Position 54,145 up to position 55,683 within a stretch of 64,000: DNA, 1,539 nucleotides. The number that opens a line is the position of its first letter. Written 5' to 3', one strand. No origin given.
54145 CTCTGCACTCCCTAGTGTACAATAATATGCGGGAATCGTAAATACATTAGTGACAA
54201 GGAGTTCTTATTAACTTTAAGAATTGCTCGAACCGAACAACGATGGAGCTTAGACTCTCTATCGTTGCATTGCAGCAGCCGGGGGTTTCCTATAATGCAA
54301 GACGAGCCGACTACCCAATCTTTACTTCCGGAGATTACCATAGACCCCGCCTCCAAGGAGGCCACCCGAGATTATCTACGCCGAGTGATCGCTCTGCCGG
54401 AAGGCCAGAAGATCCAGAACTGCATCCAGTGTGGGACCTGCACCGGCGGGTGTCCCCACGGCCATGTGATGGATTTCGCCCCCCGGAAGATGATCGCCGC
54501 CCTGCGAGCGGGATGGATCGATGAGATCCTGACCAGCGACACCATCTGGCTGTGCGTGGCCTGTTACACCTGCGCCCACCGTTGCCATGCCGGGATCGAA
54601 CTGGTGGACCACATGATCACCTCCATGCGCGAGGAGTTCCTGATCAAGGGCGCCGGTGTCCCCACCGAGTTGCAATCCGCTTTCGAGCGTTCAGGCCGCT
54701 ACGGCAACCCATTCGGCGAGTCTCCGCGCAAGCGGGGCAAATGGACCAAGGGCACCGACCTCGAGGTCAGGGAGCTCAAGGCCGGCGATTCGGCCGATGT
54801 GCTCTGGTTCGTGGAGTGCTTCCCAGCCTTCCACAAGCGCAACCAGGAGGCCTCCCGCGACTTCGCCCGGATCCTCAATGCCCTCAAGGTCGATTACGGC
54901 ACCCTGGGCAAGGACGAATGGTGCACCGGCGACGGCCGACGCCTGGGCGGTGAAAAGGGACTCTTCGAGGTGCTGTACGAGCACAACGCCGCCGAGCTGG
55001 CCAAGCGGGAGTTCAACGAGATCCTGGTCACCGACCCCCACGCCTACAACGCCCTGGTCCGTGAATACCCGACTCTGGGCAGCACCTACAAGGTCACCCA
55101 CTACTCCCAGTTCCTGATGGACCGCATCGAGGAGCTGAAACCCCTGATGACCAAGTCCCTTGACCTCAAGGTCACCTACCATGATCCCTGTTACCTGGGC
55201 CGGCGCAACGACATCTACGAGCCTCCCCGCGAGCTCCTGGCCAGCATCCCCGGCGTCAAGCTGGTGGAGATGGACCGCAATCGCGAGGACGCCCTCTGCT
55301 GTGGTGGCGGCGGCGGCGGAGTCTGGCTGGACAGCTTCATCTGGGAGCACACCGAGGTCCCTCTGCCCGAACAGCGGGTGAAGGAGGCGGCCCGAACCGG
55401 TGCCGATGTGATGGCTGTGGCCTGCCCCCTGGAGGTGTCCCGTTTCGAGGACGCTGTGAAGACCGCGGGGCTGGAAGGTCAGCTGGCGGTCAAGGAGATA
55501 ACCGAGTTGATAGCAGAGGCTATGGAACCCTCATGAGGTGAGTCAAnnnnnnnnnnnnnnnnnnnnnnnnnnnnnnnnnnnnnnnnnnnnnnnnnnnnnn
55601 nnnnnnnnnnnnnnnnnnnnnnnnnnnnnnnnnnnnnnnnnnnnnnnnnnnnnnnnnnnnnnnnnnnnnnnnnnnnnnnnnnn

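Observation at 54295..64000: One tight operon joins an Etf pair, an HdrD-like protein and a membrane DsrMK-like Fe-S protein to HdrA-MvhD-MvhG-MvhA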

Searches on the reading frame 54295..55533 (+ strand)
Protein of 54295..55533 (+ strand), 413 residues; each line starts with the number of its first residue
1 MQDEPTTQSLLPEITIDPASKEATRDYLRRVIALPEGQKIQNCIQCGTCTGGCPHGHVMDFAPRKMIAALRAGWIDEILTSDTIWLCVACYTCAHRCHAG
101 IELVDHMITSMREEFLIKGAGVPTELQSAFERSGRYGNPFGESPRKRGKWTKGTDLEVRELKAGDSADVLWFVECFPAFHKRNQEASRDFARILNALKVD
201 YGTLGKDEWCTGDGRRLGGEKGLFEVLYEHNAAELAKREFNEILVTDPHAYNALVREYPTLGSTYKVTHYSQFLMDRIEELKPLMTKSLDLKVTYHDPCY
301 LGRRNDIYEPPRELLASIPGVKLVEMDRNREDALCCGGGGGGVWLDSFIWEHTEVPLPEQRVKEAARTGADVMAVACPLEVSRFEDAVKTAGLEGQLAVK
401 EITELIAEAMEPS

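Call 4: search_protein_families(library=pfam, proteins=[window:54295-55533:+], max_evalue=0.001)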
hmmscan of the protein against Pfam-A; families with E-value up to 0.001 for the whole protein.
window:54295-55533:+ (413 aa): 6 families
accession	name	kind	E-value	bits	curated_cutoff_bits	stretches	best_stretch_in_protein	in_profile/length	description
PF02754.22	CCG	-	4.2e-23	81.7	20.6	2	293-378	1-78/85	Cysteine-rich domain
PF13183.11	Fer4_8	-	8.5e-10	39.5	27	1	40-101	2-68/68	4Fe-4S dicluster domain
PF13187.11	Fer4_9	-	3.3e-09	37.1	27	1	42-100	1-50/52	4Fe-4S dicluster domain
PF13534.11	Fer4_17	-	4.6e-08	33.9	22.2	1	42-101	1-60/61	4Fe-4S dicluster domain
PF12838.12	Fer4_7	-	0.00042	21.2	27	1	42-101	1-52/52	4Fe-4S dicluster domain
PF13237.11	Fer4_10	-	0.00058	20.2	25.5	0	41-97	7-52/53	4Fe-4S dicluster domain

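Call 5: search_protein_families(library=ncbifam, proteins=[window:54295-55533:+], max_evalue=0.001)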
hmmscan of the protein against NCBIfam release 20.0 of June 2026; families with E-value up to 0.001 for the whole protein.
window:54295-55533:+ (413 aa): 19 families
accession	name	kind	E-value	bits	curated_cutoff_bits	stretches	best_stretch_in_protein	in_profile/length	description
NF004898.0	PRK06259.1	equivalog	7.7e-36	123.7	385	1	34-409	127-487/488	fumarate reductase (CoM/CoB) subunit TfrB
NF045670.1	quin_L_LdhH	equivalog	2.8e-26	92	800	2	169-406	469-705/706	L-lactate dehydrogenase (quinone) large subunit LdhH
TIGR03290.1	CoB_CoM_SS_C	equivalog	2.7e-21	76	160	1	40-117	1-77/144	CoB--CoM heterodisulfide reductase subunit C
NF008369.0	PRK11168.1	equivalog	4.9e-16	58.6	278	2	163-340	163-338/401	anaerobic glycerol-3-phosphate dehydrogenase subunit C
NF045724.1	ferredox_TmcB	equivalog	4.5e-15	55.2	735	1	265-411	287-429/430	electron transfer complex ferredoxin TmcB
NF041779.1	hetero_SS_HdrC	equivalog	8.3e-15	54.8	350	1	23-98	13-87/198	ferredoxin:CoB-CoM heterodisulfide reductase subunit HdrC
NF041890.1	hdrC_Methbact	equivalog_domain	2.3e-14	53.4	270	1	34-100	22-87/192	ferredoxin:CoB-CoM heterodisulfide reductase subunit HdrC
TIGR03379.1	glycerol3P_GlpC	equivalog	4.7e-12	45.4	279.9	1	168-338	163-333/397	anaerobic glycerol-3-phosphate dehydrogenase subunit GlpC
NF038018.1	qmoC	equivalog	2.7e-11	43.5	300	1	36-113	13-89/360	quinone-interacting membrane-bound oxidoreductase complex subunit QmoC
NF045796.1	DsrK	equivalog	2.8e-10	39.4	400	1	264-388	296-420/453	sulfate reduction electron transfer complex DsrMKJOP subunit DsrK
NF045711.1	sulf_resp_HmcF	equivalog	5.8e-10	38.6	750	1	264-377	306-418/457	sulfate respiration complex iron-sulfur protein HmcF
TIGR01945.1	rnfC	subfamily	1.6e-07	30.3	245.95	1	38-107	360-424/435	RnfABCDGE type electron transport complex subunit C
NF045663.1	diclust_near_Sec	equivalog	4e-07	28.5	530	1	219-340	468-582/759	pyridine nucleotide-disulfide oxidoreductase/dicluster-binding protein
NF008434.0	PRK11274.1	equivalog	5.9e-06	25.4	333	0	269-341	281-349/409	glycolate oxidase subunit GlcF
TIGR03288.1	CoB_CoM_SS_B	equivalog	4.7e-05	22.8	345.15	1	238-384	85-237/290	CoB--CoM heterodisulfide reductase subunit B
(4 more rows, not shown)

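Call 41: find_homologous_proteins(query=window:54295-55533:+, max_evalue=1e-30)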
Query window:54295-55533:+ (413 aa): 6138 proteins with E <= 1e-30 among 8000 candidates; the best 120 are listed.
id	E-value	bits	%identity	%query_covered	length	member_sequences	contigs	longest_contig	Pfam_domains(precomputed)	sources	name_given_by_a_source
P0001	4.8e-286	966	100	100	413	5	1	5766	PF13534.12,PF02754.22,PF13183.12,PF13187.12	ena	-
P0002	5.5e-221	752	75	99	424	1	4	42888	PF13534.12,PF02754.22,PF13237.12,PF13183.12,PF13187.12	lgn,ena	-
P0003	2.5e-193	661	69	98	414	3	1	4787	PF12838.13,PF13534.12,PF02754.22,PF13237.12,PF13183.12,PF13187.12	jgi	-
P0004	3.6e-193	660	80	84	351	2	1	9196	PF02754.22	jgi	-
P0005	2.3e-183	628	68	94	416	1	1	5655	PF12838.13,PF13534.12,PF02754.22,PF13237.12,PF13183.12,PF13187.12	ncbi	-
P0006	4.6e-183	627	65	95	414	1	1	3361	PF12838.13,PF13534.12,PF02754.22,PF13237.12,PF13183.12,PF13187.12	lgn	-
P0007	1.5e-181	622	66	98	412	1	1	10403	PF12838.13,PF13534.12,PF02754.22,PF13237.12,PF13183.12,PF13187.12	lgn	-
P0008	5.0e-176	604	64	96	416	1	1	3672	PF13534.12,PF02754.22,PF13183.12,PF13187.12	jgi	jgi:Fe-S oxidoreductase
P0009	9.2e-176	603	66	93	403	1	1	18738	PF12838.13,PF13534.12,PF02754.22,PF13183.12,PF13187.12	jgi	jgi:Fe-S oxidoreductase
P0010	2.7e-175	601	64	93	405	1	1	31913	PF12838.13,PF13534.12,PF02754.22,PF13237.12,PF13183.12,PF13187.12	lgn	-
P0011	2.8e-173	595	66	93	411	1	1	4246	PF12838.13,PF13534.12,PF02754.22,PF13183.12,PF13187.12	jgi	jgi:Fe-S oxidoreductase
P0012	3.0e-173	595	65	93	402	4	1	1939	PF12838.13,PF13534.12,PF02754.22,PF13237.12,PF13183.12,PF13187.12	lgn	-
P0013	4.5e-173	594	62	96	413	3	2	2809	PF12838.13,PF13534.12,PF02754.22,PF13237.12,PF13183.12,PF13187.12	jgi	-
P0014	8.7e-172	590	64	94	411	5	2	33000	PF12838.13,PF13534.12,PF02754.22,PF13183.12,PF13187.12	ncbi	-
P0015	3.9e-170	584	62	98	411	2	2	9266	PF12838.13,PF13534.12,PF02754.22,PF13237.12,PF13183.12,PF13187.12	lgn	-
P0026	5.0e-163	561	59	94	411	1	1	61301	PF12838.13,PF13534.12,PF02754.22,PF13237.12,PF13183.12,PF13187.12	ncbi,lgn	-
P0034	2.3e-157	542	58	94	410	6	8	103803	PF12838.13,PF13534.12,PF02754.22,PF13237.12,PF13183.12,PF13187.12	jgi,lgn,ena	-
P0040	5.2e-156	538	58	94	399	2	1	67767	PF12838.13,PF13534.12,PF02754.22,PF13237.12,PF13183.12,PF13187.12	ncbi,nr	ncbi:MAG: hypothetical protein A3K68_07125 [Euryarchaeota archaeon RBG_16_68_13]|nr:MAG: hypothetica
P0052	5.4e-144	498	54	95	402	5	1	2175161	PF13534.12,PF02754.22,PF13237.12,PF13183.12,PF13187.12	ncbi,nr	ncbi:MAG: (Fe-S)-binding protein [Dehalococcoidia bacterium]|nr:MAG: (Fe-S)-binding protein [Dehaloc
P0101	6.4e-138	478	52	97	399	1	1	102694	PF13534.12,PF02754.22,PF13183.12,PF13187.12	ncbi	ncbi:MAG: (Fe-S)-binding protein [Chloroflexota bacterium]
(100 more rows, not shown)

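Call 42: find_encoding_contigs(protein=P0040, flank=10000, max_places=1)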
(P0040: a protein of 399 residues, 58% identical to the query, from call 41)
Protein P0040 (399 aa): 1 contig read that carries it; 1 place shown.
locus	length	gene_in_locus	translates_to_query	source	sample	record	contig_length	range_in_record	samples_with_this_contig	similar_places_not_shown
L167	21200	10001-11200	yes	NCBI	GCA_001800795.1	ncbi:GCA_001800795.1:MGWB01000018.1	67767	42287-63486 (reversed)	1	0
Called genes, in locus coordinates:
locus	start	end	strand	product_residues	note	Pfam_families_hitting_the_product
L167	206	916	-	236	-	PF06745:ATPase, PF23442:DUF7125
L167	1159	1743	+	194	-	-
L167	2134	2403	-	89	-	-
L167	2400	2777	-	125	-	PF01849:NAC, PF19026:UBA_HYPK (faint)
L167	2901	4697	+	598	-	PF04068:Fer4_RLI, PF00037:Fer4 (weak), PF02463:SMC_N (weak), PF13191:AAA_16 (faint), PF00005:ABC_tran, PF13304:AAA_21 (faint), PF00005:ABC_tran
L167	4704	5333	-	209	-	PF09335:VTT_dom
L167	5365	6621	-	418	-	PF01979:Amidohydro_1, PF12890:DHOase, PF07969:Amidohydro_3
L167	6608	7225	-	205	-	PF01871:AMMECR1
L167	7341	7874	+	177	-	PF00571:CBS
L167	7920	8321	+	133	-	PF02830:V4R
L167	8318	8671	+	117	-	PF03259:Robl_LC7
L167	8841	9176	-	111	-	PF01037:AsnC_trans_reg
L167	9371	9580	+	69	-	PF01455:HupF_HypC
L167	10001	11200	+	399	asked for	PF12838:Fer4_7 (weak), PF13183:Fer4_8, PF13187:Fer4_9 (weak), PF13237:Fer4_10 (weak), PF13534:Fer4_17, PF02754:CCG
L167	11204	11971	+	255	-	PF01012:ETF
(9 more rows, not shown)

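Call 43: find_encoding_contigs(protein=P0052, flank=10000, max_places=1)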
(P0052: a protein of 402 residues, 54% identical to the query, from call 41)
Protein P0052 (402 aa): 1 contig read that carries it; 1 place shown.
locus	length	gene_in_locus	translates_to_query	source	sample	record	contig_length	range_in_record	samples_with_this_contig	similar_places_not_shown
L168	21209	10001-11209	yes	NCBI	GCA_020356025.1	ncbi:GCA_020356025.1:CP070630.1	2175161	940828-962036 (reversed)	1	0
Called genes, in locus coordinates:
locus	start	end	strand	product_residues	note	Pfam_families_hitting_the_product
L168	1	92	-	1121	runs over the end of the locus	PF01869:BcrAD_BadFG, PF09989:DUF2229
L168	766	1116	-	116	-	-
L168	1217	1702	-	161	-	-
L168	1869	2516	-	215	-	PF13483:Lactamase_B_3, PF12706:Lactamase_B_2, PF00753:Lactamase_B (faint)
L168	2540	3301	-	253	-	PF00227:Proteasome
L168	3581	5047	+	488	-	PF01590:GAF (weak), PF13185:GAF_2, PF13492:GAF_3 (faint), PF00512:HisKA, PF02518:HATPase_c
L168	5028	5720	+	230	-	PF00072:Response_reg, PF00486:Trans_reg_C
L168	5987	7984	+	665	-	PF07992:Pyr_redox_2, PF00890:FAD_binding_2 (weak), PF01266:DAO (weak), PF12831:FAD_oxidored, PF13450:NAD_binding_8 (weak), PF00037:Fer4 (weak), PF00037:Fer4 (weak), PF14697:Fer4_21, +9 more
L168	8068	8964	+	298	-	PF00582:Usp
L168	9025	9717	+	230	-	PF00072:Response_reg, PF00486:Trans_reg_C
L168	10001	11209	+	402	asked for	PF13237:Fer4_10 (weak), PF13183:Fer4_8, PF13187:Fer4_9, PF13534:Fer4_17, PF02754:CCG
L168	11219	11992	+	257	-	PF01012:ETF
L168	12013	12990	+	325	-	PF01012:ETF, PF00766:ETF_alpha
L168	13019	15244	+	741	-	PF13534:Fer4_17 (faint), PF12838:Fer4_7 (faint), PF13237:Fer4_10 (weak), PF13183:Fer4_8, PF13187:Fer4_9, PF02754:CCG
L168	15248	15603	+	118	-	-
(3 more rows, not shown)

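Call 44: find_encoding_contigs(protein=P0002, flank=10000, max_places=1)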
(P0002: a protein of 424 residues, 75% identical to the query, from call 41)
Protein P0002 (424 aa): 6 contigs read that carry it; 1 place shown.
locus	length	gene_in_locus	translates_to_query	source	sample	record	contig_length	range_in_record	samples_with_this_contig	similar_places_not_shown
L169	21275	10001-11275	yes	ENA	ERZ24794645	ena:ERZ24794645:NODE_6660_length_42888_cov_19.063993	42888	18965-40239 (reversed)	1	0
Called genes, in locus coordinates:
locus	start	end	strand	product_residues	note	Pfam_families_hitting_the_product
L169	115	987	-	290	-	-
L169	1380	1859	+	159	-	PF03965:Penicillinase_R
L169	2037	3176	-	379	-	PF00586:AIRS, PF02769:AIRS_C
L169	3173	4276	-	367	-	PF01924:HypD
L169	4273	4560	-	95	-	PF01455:HupF_HypC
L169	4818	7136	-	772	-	PF00708:Acylphosphatase, PF07503:zf-HYPF, PF01300:Sua5_yciO_yrdC, PF17788:HypF_C, PF00814:TsaD (faint), PF22521:HypF_C_2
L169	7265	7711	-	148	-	PF01155:HypA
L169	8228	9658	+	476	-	PF01609:DDE_Tnp_1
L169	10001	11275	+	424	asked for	PF13183:Fer4_8, PF13187:Fer4_9, PF13237:Fer4_10 (weak), PF13534:Fer4_17, PF02754:CCG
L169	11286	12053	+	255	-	PF01012:ETF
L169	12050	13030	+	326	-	PF01012:ETF, PF00766:ETF_alpha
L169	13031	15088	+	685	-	PF12838:Fer4_7 (faint), PF13183:Fer4_8, PF13187:Fer4_9, PF13237:Fer4_10, PF02754:CCG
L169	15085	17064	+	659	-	PF07992:Pyr_redox_2 (weak), PF00890:FAD_binding_2, PF01134:GIDA (weak), PF01266:DAO (weak), PF12831:FAD_oxidored, PF12838:Fer4_7, PF13237:Fer4_10, PF14697:Fer4_21, +7 more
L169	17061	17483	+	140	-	PF02662:FlpD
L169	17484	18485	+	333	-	PF01058:Oxidored_q6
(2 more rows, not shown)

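Call 45: find_encoding_contigs(protein=P0034, flank=10000, max_places=1)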
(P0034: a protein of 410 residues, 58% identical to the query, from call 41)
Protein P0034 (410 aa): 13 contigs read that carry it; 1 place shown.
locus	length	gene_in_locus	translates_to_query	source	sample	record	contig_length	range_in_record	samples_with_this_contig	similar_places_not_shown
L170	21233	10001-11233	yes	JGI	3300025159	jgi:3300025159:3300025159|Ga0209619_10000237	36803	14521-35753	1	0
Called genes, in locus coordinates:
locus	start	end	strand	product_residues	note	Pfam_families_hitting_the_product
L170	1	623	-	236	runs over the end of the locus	PF06745:ATPase, PF13481:AAA_25 (weak), PF23442:DUF7125 (weak)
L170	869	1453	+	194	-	-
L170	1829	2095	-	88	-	-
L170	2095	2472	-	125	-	PF01849:NAC, PF19026:UBA_HYPK (weak)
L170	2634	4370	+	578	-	PF00037:Fer4, PF02463:SMC_N (faint), PF13191:AAA_16 (faint), PF00005:ABC_tran, PF13304:AAA_21 (faint), PF00005:ABC_tran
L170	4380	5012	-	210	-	PF09335:VTT_dom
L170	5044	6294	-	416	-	PF01979:Amidohydro_1, PF12890:DHOase, PF07969:Amidohydro_3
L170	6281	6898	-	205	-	PF01871:AMMECR1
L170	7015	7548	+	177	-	PF00571:CBS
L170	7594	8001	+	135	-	PF02830:V4R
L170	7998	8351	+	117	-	PF03259:Robl_LC7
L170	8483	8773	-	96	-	PF01037:AsnC_trans_reg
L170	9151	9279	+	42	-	PF01455:HupF_HypC (weak)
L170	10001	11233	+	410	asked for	PF12838:Fer4_7 (weak), PF13183:Fer4_8, PF13187:Fer4_9, PF13237:Fer4_10 (weak), PF13534:Fer4_17, PF02754:CCG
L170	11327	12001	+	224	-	PF01012:ETF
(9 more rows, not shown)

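Call 46: find_encoding_contigs(protein=P0101, flank=10000, max_places=1)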
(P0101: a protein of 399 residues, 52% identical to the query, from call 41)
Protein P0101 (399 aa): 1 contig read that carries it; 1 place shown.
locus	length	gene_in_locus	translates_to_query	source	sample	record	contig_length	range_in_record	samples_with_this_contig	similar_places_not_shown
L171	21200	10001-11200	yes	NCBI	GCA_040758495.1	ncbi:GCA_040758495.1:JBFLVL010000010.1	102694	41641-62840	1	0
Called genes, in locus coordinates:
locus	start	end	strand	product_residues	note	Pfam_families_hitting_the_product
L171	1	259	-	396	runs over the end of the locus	PF17785:PUA_3, PF10672:Methyltrans_SAM, PF02475:TRM5-TYW2_MTfase (weak), PF03602:Cons_hypoth95, PF09445:Methyltransf_15 (weak)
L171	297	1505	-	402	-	PF00155:Aminotran_1_2, PF01053:Cys_Met_Meta_PP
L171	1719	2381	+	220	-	PF00857:Isochorismatase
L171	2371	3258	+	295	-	PF00070:Pyr_redox (faint), PF01134:GIDA (faint), PF01266:DAO (faint), PF01494:FAD_binding_3 (weak), PF03486:HI0933_like (faint), PF07992:Pyr_redox_2, PF13450:NAD_binding_8 (weak), PF13738:Pyr_redox_3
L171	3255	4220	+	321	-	-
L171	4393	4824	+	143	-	PF01475:FUR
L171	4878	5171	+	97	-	PF04023:FeoA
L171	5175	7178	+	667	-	PF01926:MMR_HSR1, PF02421:FeoB_N, PF17910:FeoB_Cyto, PF07670:Gate, PF07664:FeoB_C, PF07670:Gate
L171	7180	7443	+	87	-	PF01047:MarR (weak), PF09012:FeoC, PF09339:HTH_IclR (weak)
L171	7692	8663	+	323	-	PF00248:Aldo_ket_red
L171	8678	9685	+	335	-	PF03576:Peptidase_S58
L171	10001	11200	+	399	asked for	PF13183:Fer4_8, PF13187:Fer4_9, PF13534:Fer4_17 (weak), PF02754:CCG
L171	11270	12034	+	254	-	PF01012:ETF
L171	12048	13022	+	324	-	PF01012:ETF, PF00766:ETF_alpha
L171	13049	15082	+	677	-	PF12838:Fer4_7 (faint), PF12797:Fer4_2 (weak), PF13183:Fer4_8, PF13187:Fer4_9, PF13237:Fer4_10, PF13534:Fer4_17 (weak), PF02754:CCG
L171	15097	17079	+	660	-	PF17201:Cache_3-Cache_2, PF17202:sCache_3_3, PF17203:sCache_3_2 (weak), PF00672:HAMP, PF00512:HisKA, PF02518:HATPase_c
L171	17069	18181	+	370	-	PF00072:Response_reg, PF13581:HATPase_c_2 (faint), PF00512:HisKA, PF02518:HATPase_c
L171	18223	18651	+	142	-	PF00072:Response_reg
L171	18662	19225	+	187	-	PF13183:Fer4_8, PF13187:Fer4_9 (weak), PF13534:Fer4_17 (weak)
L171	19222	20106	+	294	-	PF02754:CCG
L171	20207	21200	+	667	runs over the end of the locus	PF00890:FAD_binding_2 (weak), PF01266:DAO, PF07992:Pyr_redox_2 (weak), PF12831:FAD_oxidored, PF13450:NAD_binding_8, PF13237:Fer4_10, PF12838:Fer4_7, PF14697:Fer4_21, +10 more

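Call 47: find_encoding_contigs(protein=P0026, flank=10000, max_places=1)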
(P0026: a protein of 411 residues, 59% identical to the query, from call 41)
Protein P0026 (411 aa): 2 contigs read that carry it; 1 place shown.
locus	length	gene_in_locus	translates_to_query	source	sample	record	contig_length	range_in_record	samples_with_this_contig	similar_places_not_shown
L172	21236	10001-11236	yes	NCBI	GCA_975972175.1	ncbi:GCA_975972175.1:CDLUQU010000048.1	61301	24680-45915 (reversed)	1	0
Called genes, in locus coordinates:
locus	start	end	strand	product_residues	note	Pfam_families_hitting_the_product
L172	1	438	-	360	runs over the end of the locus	PF00988:CPSase_sm_chain, PF00117:GATase, PF07722:Peptidase_C26 (faint)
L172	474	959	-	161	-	PF01927:Mut7-C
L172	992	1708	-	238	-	PF01872:RibD_C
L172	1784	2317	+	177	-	PF19620:DUF6125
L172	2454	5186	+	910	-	PF01578:Cytochrom_C_asm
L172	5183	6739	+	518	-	-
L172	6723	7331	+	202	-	PF00578:AhpC-TSA, PF08534:Redoxin, PF13098:Thioredoxin_2 (weak), PF13905:Thioredoxin_8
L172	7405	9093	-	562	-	PF13435:Cytochrome_C554 (weak), PF14537:Cytochrom_c3_2 (faint), PF14522:Cytochrome_C7 (weak), PF09699:Paired_CXXCH_1, PF02335:Cytochrom_C552, PF13620:CarboxypepD_reg (weak)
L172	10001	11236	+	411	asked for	PF12838:Fer4_7 (weak), PF13183:Fer4_8, PF13187:Fer4_9, PF13237:Fer4_10 (weak), PF13534:Fer4_17, PF02754:CCG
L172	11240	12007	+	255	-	PF01012:ETF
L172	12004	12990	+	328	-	PF01012:ETF, PF00766:ETF_alpha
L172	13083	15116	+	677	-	PF12838:Fer4_7 (faint), PF12797:Fer4_2 (faint), PF13237:Fer4_10, PF13534:Fer4_17 (faint), PF13183:Fer4_8, PF13187:Fer4_9, PF13484:Fer4_16 (faint), PF02754:CCG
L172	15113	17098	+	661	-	PF01262:AlaDh_PNT_C (faint), PF00890:FAD_binding_2 (weak), PF12831:FAD_oxidored, PF13450:NAD_binding_8 (weak), PF12838:Fer4_7, PF13187:Fer4_9 (weak), PF13237:Fer4_10, PF14697:Fer4_21, +3 more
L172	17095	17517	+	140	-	PF02662:FlpD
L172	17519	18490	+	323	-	PF01058:Oxidored_q6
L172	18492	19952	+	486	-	PF27537:HoxH, PF00374:NiFeSe_Hases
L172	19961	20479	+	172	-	PF01750:HycI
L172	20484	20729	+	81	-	PF01155:HypA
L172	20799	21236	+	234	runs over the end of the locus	PF00005:ABC_tran, PF13304:AAA_21 (weak)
